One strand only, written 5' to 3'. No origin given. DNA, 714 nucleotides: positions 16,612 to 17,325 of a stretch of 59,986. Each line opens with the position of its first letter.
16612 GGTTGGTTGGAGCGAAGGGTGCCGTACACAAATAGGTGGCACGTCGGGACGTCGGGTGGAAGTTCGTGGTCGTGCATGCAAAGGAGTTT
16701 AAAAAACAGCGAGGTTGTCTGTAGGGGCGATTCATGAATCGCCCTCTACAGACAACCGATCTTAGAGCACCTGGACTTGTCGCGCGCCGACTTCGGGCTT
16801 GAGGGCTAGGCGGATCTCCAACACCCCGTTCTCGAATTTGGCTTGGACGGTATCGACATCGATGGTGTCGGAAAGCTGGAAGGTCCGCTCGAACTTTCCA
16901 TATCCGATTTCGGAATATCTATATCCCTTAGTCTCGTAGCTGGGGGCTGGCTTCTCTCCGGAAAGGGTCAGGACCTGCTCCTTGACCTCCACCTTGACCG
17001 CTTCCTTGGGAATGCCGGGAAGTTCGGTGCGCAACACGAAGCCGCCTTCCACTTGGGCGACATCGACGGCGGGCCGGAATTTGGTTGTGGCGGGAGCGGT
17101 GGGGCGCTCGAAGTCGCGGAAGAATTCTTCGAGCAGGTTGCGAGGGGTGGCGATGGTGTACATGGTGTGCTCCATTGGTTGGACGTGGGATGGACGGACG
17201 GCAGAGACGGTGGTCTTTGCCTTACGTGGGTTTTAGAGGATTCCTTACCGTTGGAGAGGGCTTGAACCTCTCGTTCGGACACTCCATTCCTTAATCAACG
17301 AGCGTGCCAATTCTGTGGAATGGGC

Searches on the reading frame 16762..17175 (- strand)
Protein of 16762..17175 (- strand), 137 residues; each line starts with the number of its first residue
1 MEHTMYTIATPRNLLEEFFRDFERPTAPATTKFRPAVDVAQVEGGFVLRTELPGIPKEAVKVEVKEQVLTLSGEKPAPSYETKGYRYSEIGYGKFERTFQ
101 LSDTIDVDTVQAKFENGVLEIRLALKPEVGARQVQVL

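Call 11: search_protein_families(library=pfam, proteins=[window:16762-17175:-])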
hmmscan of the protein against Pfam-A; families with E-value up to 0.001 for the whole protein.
window:16762-17175:- (137 aa): 2 families
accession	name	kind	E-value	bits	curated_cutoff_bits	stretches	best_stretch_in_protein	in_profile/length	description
PF00011.27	HSP20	-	5.6e-17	62.2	20.8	1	40-136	3-101/102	Hsp20/alpha crystallin family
PF17886.7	ArsA_HSP20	-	6.1e-06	26.2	22.5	1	43-122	1-62/63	HSP20-like domain found in ArsA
